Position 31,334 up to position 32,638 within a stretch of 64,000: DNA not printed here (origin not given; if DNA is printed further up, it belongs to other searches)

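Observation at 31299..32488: Phage-encoded SPFH/band-7 protein with a translationally coupled small TM protein at the convergent operon junction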

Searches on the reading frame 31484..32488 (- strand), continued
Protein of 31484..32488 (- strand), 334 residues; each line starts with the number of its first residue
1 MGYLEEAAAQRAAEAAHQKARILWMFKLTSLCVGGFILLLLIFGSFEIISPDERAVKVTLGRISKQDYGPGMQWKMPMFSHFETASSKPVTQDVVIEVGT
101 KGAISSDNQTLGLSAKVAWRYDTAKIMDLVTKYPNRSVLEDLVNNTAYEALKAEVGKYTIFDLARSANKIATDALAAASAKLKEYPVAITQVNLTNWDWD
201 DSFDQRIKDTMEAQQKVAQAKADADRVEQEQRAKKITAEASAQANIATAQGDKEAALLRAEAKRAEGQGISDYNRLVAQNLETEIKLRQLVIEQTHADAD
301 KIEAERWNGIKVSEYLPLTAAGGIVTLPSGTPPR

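Call 30: search_solved_structures(query=A1, max_evalue=0.01, show_alignments=1)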
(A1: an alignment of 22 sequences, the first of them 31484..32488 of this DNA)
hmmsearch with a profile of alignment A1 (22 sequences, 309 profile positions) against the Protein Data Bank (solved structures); distinct sequences matched with E-value up to 0.01: 22.
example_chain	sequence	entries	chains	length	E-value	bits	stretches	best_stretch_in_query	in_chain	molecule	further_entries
9urz_D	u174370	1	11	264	2.6e-15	59.4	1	25-239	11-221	Prohibitin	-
9urz_B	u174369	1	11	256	3.8e-15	58.8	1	28-248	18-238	Prohibitin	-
8rrh_B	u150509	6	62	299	1.7e-14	56.7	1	44-235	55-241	Prohibitin-2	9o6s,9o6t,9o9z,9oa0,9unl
7vhq_E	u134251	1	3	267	8e-14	54.5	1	14-239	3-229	Protein HflK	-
7vhp_E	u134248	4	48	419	1.4e-13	53.7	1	13-239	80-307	Protein HflK | Modulator of FtsH protease HflK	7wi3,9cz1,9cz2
8rrh_A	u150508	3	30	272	3.3e-13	52.5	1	47-259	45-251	Prohibitin 1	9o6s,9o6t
9unl_E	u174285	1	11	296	3.8e-13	52.3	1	47-260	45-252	Prohibitin 1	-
9o9z_A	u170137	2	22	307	4.7e-13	52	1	47-258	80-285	Prohibitin 1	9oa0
9paw_XA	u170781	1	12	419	1.4e-12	50.5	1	13-239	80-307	Protein HflK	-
8z5g_A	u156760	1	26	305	1.3e-11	47.3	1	16-263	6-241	Protein QmcA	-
7vhp_G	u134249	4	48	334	1.8e-11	46.8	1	15-162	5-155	Modulator of FtsH protease HflC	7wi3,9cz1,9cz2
7vhq_G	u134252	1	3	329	3e-11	46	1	15-162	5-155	Modulator of FtsH protease HflC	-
9paw_XB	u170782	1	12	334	8.8e-11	44.5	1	15-162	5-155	Modulator of FtsH protease HflC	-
9zd2_F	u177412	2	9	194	9.3e-06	28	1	18-180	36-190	Stomatin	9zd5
9wmj_A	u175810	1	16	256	1.8e-05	27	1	19-217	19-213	Stomatin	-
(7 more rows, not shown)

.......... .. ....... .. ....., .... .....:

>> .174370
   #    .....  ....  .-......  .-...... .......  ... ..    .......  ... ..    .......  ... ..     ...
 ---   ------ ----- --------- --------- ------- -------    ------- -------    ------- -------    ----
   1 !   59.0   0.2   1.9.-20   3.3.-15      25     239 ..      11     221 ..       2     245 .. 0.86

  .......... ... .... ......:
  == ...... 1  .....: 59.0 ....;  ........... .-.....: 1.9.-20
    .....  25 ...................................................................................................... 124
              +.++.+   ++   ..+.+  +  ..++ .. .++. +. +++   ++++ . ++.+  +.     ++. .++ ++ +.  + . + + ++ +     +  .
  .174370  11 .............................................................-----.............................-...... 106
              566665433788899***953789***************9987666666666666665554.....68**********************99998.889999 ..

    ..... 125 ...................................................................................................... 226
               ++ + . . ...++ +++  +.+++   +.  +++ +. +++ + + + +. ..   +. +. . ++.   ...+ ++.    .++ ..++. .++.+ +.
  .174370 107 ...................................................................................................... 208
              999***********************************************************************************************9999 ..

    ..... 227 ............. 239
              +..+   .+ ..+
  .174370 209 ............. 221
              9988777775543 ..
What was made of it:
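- The profile against PDB gives prohibitin 2.6e-15, HflK 8e-14, QmcA 1.3e-11 and HflC 1.8e-11 (call 30). The nearest solved relatives by profile are prohibitin and HflK, both scaffolds of FtsH-family proteases (call 30).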

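Call 43: predict_structure(alignment_id=A1)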
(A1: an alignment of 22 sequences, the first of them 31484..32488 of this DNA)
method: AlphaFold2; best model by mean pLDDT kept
length: 334 residues; sequences in the alignment: 22
mean_pLDDT: 80.4   pTM: 0.48
mean pLDDT of the five models: 80.4, 79.5, 77.9, 76.0, 72.5
residues with pLDDT >= 90: 87; 70-90: 189; 50-70: 28; < 50: 30
segments of 3 or more residues with pLDDT < 50: 303-318, 321-334
pLDDT, mean of each block of 10 residues (from residue 1): 79 82 87 88 84 90 88 87 90 85 82 90 90 88 91 87 83 92 91 83 74 86 92 91 90 88 81 75 66 60 46 42 41 43
secondary structure, 60 per line:
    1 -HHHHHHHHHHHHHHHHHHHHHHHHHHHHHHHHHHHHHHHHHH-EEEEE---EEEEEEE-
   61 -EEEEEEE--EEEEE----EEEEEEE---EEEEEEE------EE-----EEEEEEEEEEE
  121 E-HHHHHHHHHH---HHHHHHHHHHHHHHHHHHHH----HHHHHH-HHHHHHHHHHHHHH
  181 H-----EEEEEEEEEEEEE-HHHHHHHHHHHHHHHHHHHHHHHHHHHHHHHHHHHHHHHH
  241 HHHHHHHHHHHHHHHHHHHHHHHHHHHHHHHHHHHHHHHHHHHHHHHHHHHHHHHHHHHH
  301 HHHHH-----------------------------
elements in order: H2-43 E45-49 E53-59 E62-68 E71-75 E80-86 E90-96 E110-121 H123-132 H136-155 H160-165 H167-181 E187-199 H201-305
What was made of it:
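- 31484..32488 (-): SPFH/Band-7 gene, 334 aa. N-terminal cytoplasmic helix, TM anchor, SPFH domain, a helix of about 105 residues, and a conserved C-terminal tail. AF2 model with mean pLDDT 80 (call 43).
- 32342..32398 (-): Codons for the SPFH TM anchor (residues 31-49, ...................). Part of the long N-terminal helix (residues 2-43) in the AF2 model (call 43).
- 31817..32347 (-): SPFH (Band_7) domain, residues 48-224. Alpha/beta strands and helices at 45-199 in the model (call 43).
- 31574..31888 (-): Long continuous helix (residues 201-305). It corresponds to the coiled-coil wall of SPFH cages. DSSP on the AF2 model gives a helix at 201-305 (call 43).
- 31505..31546 (-): Conserved C-terminal motif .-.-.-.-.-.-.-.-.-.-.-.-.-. 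(residues 315-328). The monomer model has low pLDDT here (call 43).
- On SPFH / Band 7 superfamily (Pfam PF01145): AF2 model with pLDDT 80: strands and helices at 45-199, helix at 201-305 (call 43).
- The AF2 model (pLDDT 80) has TM helix, SPFH domain and a 105-residue helix in that order (call 43).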

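Call 46: fold_search(model_id=the predicted structure, library=pdb)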
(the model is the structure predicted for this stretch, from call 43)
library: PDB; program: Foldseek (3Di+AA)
matches with E <= 10: 185; with E <= 0.001: 64
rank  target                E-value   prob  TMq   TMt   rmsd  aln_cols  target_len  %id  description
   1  8rrh_A                1.7e-13  1.00  0.45  0.54  26.3       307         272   20  The human prohibitin complex (released 2024-12-18)
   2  7vhq_G                2.9e-13  1.00  0.46  0.51  17.4       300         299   16  Structural insights into the membrane microdomain organization by SPFH family proteins (released 2022-01-19)
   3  9o9z_a                3.3e-13  1.00  0.45  0.56  26.5       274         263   19  The human PHB1/2 complex (closed) (released 2025-10-22)
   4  9z7u_B                3.5e-13  1.00  0.45  0.54  33.6       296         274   14  Human Stomatin - C8 Symmetry (released 2026-02-25)
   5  9o9z_A                5.0e-13  1.00  0.44  0.59  27.7       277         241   18  The human PHB1/2 complex (closed) (released 2025-10-22)
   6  8rrh_B                7.4e-13  1.00  0.46  0.51  29.9       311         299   18  The human prohibitin complex (released 2024-12-18)
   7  9oh9_A                1.1e-12  1.00  0.44  0.56   6.7       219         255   18  Human Stomatin Complex in Native Membrane Vesicles (released 2025-08-13)
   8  7vhq_E                1.8e-12  1.00  0.43  0.53  16.2       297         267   18  Structural insights into the membrane microdomain organization by SPFH family proteins (released 2022-01-19)
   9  9oh9_B                1.9e-12  1.00  0.45  0.57  32.8       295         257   13  Human Stomatin Complex in Native Membrane Vesicles (released 2025-08-13)
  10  9z7u_C                2.2e-12  1.00  0.45  0.55   7.6       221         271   19  Human Stomatin - C8 Symmetry (released 2026-02-25)
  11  9vvj_A                6.8e-12  1.00  0.45  0.49  16.9       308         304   16  Cryo-EM structure of the erlin1/2 complex purified using DDM and GDN (released 2026-03-25)
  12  9cz2_XA               7.2e-12  1.00  0.43  0.51  18.1       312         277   18  Cryo-EM structure of a nautilus-like HflK/C assembly in complex with FtsH AAA protease (released 2024-11-13)
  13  9o9u_A                1.1e-11  1.00  0.44  0.49  16.3       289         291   17  The Erlin1/2 complex (released 2025-10-22)
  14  9vvg_A                1.1e-11  1.00  0.44  0.49  16.9       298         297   17  Cryo-EM structure of the erlin1/2 complex purified using GDN and CHS (released 2026-03-25)
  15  9vvj_a                1.9e-11  1.00  0.45  0.48  16.4       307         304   16  Cryo-EM structure of the erlin1/2 complex purified using DDM and GDN (released 2026-03-25)
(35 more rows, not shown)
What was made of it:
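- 31484..32488 (-): Foldseek hits to prohibitin, HflK/C, stomatin, erlin and QmcA, E 1e-13 to 1e-10 (call 46).
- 31574..31888 (-): It aligns with the CC regions of prohibitin and HflK/C in Foldseek and hmmsearch (calls 30, 46).
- On SPFH / Band 7 superfamily (Pfam PF01145): Foldseek probability 1.0 to prohibitin, HflK/C, stomatin, erlin, flotillin and QmcA (call 46).
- Closest known: Prohibitin family / HflK-HflC. Same: They share an N-terminal TM anchor, an SPFH domain, a long CC helix and a conserved C-terminal segment (calls 30, 43, 46).
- Foldseek probability is 1.0 to the prohibitin, HflK/C, stomatin, erlin, flotillin and QmcA cage subunits (call 46).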

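Call 47: fold_search(model_id=the predicted structure, library=viral)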
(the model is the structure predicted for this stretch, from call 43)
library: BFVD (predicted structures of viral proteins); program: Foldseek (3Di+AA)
matches with E <= 10: 175; with E <= 0.001: 31
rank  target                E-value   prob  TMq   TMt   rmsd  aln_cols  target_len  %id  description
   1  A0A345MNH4            3.3e-17  1.00  0.57  0.59   8.3       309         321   21  (no name in the UniProt tables at hand)
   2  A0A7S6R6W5            2.0e-14  1.00  0.51  0.60  13.6       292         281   20  SPFH-domain membrane protein [Rhizobium phage Pasto]
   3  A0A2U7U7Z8            5.7e-14  1.00  0.46  0.46  18.5       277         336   20  SPFH domain containing protein [Pandoravirus quercus]
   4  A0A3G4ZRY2            1.9e-13  1.00  0.50  0.59   6.7       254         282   18  Band 7 domain-containing protein [Terrestrivirus sp.]
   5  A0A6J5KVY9            4.6e-13  1.00  0.48  0.56  15.5       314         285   17  Band 7 domain containing protein [uncultured Caudovirales phage]
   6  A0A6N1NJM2            8.2e-13  1.00  0.41  0.51   6.1       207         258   20  Band 7 domain-containing protein [Tupanvirus soda lake]
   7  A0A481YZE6            1.1e-12  1.00  0.48  0.53  11.2       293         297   14  Band 7 domain-containing protein [Marseillevirus LCMAC202]
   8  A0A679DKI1            2.8e-12  1.00  0.43  0.32  21.3       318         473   15  (no name in the UniProt tables at hand)
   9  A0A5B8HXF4            6.3e-12  1.00  0.40  0.40  14.8       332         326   19  Band 7 domain-containing protein [Mimiviridae sp. ChoanoV1]
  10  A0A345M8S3            7.5e-12  1.00  0.52  0.59   3.7       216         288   18  Band-7-like membrane protein [Streptomyces phage StarPlatinum]
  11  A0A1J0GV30            9.0e-12  1.00  0.51  0.54   7.6       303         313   15  SPFH protein domain [Vibrio phage vB_VspP_pVa5]
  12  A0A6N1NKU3            2.3e-11  1.00  0.47  0.51  10.6       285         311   15  Band 7 domain-containing protein [Tupanvirus deep ocean]
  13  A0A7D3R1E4            2.9e-11  1.00  0.43  0.37  17.6       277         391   18  Regulator of protease activity HflC [Fadolivirus FV1/VV64]
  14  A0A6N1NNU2            4.1e-11  1.00  0.55  0.58   9.8       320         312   15  Band 7 domain-containing protein [Tupanvirus deep ocean]
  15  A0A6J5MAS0            9.7e-11  1.00  0.52  0.64   3.1       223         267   15  Band 7 domain containing protein [uncultured Caudovirales phage]
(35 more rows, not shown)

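Call 60: find_related_loci(query=A1, collection=genome_contigs, flank=4000)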
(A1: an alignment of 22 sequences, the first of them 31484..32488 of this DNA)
Query A1 (334 aa) in genome_contigs; peptide patterns used: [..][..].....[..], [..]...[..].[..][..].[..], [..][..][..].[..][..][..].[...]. (x = any residue, [..] = any of these).
219 stretches matched a pattern; 75 encode a relative of the query (tblastn E <= 1e-3); 75 distinct loci.
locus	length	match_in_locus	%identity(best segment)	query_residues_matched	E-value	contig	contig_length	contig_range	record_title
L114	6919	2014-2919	41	31-329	3e-65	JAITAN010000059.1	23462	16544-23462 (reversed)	MAG: Treponema sp. isolate Ncb351_bin46 k119_119642, whole genome shotgun sequence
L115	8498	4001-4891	38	28-328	3e-65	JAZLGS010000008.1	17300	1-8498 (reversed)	MAG: Treponema sp. isolate T1900044992_TA20190054.MAGScoT_cleanbin_000019 SGB_4226_k141_685968, whole genome shotgun seq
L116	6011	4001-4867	40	36-331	5e-65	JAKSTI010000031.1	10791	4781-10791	MAG: Treponema sp. isolate Horse_feces303 MAG303_31, whole genome shotgun sequence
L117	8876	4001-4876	41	33-328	2e-63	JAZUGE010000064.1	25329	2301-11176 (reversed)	MAG: Treponema sp. isolate T1900045287_TH20190057.MAGScoT_cleanbin_000029 SGB_6009_k141_224895, whole genome shotgun seq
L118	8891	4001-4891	39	27-330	1e-63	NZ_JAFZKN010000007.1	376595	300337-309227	MAG: Treponema sp. isolate RGIG7850 Water_buffalos_Reticulum-4__c332431, whole genome shotgun sequence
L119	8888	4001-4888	40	37-329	2e-63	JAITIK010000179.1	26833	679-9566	MAG: Treponema sp. isolate Pcl387_bin11 k119_173359, whole genome shotgun sequence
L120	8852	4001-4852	40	38-329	5e-63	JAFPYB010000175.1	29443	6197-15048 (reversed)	MAG: Treponema sp. isolate RGIG1579 Goat_Abomasum.Co__c1837293, whole genome shotgun sequence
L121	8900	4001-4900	38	25-330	2e-62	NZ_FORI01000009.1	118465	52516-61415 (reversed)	Treponema bryantii strain XBD1002, whole genome shotgun sequence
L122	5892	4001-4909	37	27-328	1e-62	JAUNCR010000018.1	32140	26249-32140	MAG: Spirochaetales bacterium isolate S22M_St_39 NODE_798_length_32140_cov_6.839582, whole genome shotgun sequence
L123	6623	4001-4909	37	27-328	1e-62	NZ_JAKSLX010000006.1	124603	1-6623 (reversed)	MAG: Treponema sp. isolate Horse_feces110 MAG110_6, whole genome shotgun sequence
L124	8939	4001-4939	39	16-330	5e-62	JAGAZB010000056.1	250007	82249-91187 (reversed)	MAG: Treponema sp. isolate RGIG8904 Water_deer_Omasum.Co__c629523, whole genome shotgun sequence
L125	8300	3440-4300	41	46-329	4e-62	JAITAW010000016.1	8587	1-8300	MAG: Treponema sp. isolate Ncb351_bin59 k119_3242851, whole genome shotgun sequence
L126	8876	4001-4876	38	33-328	3e-62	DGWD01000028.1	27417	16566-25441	MAG TPA_asm: Treponema sp. UBA4267 UBA4267_contig_22635, whole genome shotgun sequence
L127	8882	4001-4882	38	33-330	6e-62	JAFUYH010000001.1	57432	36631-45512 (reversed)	MAG: Treponema sp. isolate RGIG4936 Roe_deer_Rumen-3__c130, whole genome shotgun sequence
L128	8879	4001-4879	39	36-328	6e-62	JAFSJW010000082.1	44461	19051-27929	MAG: Treponema sp. isolate RGIG3209 Goat_Reticulum-2__c424589, whole genome shotgun sequence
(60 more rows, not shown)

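Call 63: find_encoding_contigs(protein=P0001, flank=4000, max_places=2)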
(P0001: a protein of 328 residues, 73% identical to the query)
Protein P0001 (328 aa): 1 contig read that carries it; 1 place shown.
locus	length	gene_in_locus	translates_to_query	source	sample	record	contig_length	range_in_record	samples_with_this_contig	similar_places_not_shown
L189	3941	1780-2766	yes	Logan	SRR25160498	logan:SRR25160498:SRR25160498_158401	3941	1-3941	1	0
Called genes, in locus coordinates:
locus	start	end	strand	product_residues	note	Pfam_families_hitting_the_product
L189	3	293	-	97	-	?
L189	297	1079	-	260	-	-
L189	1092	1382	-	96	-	-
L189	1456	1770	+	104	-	-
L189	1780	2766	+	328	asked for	PF01145:Band_7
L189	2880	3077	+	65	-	-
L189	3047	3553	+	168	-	PF06908:YpsA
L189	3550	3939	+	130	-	?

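Call 64: find_encoding_contigs(protein=P0032, flank=6000, max_places=2)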
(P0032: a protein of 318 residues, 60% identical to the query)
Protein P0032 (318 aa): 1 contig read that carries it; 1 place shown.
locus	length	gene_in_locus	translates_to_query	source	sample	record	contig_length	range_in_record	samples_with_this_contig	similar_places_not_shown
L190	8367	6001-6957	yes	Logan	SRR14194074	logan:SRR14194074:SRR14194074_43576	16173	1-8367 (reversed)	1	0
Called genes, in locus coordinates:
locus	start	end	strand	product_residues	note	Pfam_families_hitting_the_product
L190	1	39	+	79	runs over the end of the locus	-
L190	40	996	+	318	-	PF02739:5_3_exonuc_N (weak), PF01367:5_3_exonuc (weak)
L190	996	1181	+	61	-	-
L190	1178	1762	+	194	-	-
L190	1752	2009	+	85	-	-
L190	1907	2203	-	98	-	-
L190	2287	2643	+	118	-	-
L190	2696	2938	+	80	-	-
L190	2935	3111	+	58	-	-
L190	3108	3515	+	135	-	-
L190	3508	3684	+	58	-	-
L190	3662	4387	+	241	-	PF13482:RNase_H_2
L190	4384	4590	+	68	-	-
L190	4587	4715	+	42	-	-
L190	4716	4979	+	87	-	-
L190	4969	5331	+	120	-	-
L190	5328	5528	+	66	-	-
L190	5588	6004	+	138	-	-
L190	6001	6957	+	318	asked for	PF01145:Band_7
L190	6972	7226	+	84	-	-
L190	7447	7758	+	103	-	-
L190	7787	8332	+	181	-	-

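Call 65: find_encoding_contigs(protein=P0005, flank=5000, max_places=2)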
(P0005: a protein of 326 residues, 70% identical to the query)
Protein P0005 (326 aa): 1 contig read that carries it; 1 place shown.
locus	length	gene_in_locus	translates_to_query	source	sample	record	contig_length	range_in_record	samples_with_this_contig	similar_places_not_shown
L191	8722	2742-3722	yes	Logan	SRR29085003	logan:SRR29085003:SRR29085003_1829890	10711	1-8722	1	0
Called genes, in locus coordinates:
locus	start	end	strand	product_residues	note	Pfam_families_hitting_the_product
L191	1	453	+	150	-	?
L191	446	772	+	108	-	-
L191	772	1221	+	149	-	-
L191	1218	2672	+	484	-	-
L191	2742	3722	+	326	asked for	PF01145:Band_7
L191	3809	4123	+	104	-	-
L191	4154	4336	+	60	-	-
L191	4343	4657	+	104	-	-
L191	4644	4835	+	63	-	-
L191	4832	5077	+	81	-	-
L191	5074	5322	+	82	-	-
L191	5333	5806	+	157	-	PF14220:DUF4329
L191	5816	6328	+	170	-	PF09411:PagL (weak)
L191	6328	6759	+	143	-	PF08719:NADAR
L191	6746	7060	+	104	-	-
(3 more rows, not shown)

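Call 73: find_encoding_contigs(protein=P0028, flank=4000, max_places=1)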
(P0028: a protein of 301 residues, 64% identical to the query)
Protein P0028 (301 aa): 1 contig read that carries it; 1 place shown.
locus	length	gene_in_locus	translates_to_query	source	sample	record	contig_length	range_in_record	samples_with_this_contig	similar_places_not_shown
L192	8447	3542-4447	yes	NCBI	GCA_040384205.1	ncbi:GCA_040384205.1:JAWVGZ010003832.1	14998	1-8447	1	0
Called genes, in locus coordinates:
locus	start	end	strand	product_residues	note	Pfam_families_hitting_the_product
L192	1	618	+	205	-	?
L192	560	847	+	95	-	PF00476:DNA_pol_A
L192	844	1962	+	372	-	PF00145:DNA_methylase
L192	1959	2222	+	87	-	-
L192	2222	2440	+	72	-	-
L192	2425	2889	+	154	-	-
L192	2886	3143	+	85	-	-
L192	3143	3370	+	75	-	-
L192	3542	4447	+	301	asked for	PF01145:Band_7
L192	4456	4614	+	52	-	-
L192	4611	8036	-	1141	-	-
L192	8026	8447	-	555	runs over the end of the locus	-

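Call 74: find_encoding_contigs(protein=P0034, flank=4000, max_places=1)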
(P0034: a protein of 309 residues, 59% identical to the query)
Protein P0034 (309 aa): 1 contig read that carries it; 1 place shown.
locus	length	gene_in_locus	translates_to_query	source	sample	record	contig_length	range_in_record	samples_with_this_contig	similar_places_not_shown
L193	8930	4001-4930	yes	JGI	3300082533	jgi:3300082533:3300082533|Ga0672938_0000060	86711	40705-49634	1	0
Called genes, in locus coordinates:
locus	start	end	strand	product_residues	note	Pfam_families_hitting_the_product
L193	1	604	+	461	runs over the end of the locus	PF00145:DNA_methylase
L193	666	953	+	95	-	-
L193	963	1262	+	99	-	-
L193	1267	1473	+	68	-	-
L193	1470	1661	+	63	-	-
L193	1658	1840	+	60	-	-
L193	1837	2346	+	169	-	PF00383:dCMP_cyt_deam_1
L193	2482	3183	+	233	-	PF19474:DUF6011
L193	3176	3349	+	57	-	PF02599:CsrA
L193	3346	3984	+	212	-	PF16473:Rv2179c-like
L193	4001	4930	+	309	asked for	PF01145:Band_7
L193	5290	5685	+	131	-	PF19698:DUF6197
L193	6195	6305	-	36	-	-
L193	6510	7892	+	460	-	PF05731:TROVE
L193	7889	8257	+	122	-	-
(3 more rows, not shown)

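Call 75: find_encoding_contigs(protein=P0038, flank=4000, max_places=1)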
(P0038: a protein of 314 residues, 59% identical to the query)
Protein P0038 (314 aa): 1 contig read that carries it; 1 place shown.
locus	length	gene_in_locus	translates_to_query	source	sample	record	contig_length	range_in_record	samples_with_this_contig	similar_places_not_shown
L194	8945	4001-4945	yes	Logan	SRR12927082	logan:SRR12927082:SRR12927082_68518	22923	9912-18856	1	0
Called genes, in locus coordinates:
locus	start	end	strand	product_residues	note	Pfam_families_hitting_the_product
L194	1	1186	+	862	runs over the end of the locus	PF07733:DNA_pol3_alpha, PF17657:DNA_pol3_finger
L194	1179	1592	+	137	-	-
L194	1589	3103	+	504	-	PF00176:SNF2-rel_dom, PF00271:Helicase_C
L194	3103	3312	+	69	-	-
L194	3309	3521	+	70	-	-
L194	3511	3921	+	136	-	-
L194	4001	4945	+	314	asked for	PF01145:Band_7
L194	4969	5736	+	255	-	PF25283:DUF7873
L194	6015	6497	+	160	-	-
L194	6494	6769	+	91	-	-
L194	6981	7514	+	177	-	-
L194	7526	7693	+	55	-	-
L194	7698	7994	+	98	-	-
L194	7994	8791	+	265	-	-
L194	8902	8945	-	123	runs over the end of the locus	PF07883:Cupin_2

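Call 76: find_encoding_contigs(protein=P0041, flank=4000, max_places=1)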
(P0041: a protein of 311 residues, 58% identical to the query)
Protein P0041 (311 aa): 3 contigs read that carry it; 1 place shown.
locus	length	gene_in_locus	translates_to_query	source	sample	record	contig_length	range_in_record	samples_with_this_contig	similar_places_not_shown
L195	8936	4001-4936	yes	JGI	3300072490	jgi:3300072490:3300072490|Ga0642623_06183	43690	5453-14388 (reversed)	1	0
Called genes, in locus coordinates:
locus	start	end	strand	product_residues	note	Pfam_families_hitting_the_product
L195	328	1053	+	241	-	PF04404:ERF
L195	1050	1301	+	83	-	-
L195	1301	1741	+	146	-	-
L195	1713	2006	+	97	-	PF07102:YbcO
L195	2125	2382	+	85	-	-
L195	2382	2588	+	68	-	-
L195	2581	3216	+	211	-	-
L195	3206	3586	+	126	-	-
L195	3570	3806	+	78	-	-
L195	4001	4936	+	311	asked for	PF01145:Band_7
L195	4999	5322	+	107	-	-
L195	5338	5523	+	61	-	-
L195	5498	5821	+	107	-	-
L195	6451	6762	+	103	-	-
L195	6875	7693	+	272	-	PF00589:Phage_integrase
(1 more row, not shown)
